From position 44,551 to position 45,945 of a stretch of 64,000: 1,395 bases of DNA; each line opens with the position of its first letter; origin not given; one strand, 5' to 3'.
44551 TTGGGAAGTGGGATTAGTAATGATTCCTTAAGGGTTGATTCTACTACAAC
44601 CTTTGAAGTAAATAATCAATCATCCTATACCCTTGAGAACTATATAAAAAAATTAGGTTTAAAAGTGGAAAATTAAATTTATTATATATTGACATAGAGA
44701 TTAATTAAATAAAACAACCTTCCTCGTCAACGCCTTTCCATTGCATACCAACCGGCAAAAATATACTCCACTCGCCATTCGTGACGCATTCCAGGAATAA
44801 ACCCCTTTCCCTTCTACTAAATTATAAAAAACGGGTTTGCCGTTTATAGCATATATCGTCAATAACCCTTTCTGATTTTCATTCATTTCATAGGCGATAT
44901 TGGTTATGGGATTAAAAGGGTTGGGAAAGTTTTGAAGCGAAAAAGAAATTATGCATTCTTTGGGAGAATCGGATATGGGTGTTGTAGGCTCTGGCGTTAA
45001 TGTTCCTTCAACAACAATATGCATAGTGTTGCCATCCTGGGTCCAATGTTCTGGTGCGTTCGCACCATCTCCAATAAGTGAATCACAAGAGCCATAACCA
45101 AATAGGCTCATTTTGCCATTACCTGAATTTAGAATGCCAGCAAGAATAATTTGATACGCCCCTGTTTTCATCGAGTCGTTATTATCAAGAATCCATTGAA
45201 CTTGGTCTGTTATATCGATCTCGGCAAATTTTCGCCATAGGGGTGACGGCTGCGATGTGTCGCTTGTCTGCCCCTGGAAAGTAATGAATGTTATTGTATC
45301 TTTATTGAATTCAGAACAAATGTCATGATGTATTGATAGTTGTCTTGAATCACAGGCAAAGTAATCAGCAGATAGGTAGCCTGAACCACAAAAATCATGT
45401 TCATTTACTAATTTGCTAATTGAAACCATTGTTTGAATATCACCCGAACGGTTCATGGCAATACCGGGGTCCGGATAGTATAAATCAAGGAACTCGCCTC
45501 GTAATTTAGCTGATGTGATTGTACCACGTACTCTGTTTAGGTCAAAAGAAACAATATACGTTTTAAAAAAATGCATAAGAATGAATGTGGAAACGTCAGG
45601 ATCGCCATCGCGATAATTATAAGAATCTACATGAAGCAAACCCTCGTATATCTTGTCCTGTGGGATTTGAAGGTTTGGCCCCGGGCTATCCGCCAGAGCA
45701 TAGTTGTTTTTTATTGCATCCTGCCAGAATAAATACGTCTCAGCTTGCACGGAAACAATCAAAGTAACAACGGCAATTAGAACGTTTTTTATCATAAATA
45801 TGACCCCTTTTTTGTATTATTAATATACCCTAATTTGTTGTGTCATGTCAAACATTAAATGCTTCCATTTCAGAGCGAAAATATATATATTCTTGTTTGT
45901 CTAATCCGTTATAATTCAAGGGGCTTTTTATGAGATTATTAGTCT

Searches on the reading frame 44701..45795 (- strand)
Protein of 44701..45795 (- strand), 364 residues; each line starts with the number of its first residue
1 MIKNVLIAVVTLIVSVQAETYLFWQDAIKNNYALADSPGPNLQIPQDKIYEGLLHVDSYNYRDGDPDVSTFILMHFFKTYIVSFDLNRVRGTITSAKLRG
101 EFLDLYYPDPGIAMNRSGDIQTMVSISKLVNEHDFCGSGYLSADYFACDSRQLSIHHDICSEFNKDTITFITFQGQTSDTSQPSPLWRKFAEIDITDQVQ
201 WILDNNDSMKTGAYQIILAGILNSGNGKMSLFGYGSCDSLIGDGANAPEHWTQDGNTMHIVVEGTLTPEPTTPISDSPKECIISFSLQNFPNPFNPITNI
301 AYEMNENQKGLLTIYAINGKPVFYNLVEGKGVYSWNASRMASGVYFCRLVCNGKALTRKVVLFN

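Call 8: search_protein_families(library=pfam, proteins=[window:44701-45795:-], max_evalue=0.01)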
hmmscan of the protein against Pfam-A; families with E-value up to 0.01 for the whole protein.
window:44701-45795:- (364 aa): 1 family
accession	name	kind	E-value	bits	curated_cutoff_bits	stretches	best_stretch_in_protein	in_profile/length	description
PF18962.6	Por_Secre_tail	-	1.6e-08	35.1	27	1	290-361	2-74/75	Secretion system C-terminal sorting domain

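Call 55: search_protein_families(library=ncbifam, proteins=[window:44701-45795:-], max_evalue=0.001)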
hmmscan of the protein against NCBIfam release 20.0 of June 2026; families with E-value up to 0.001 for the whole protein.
window:44701-45795:- (364 aa): 3 families
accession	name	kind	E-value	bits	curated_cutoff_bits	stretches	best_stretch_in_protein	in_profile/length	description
TIGR04183.1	Por_Secre_tail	domain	1.4e-09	37.8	23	1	290-361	2-70/72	T9SS type A sorting domain-containing protein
NF038113.1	T9SSA_dep_M36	equivalog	1.9e-06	26.3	885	1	287-362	793-868/869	T9SS-dependent M36 family metallopeptidase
NF052323.1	T9SSA_dep_M6i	equivalog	4.3e-05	21.6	600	1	288-350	959-1025/1043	T9SS-dependent M6-like inactivated metalloprotease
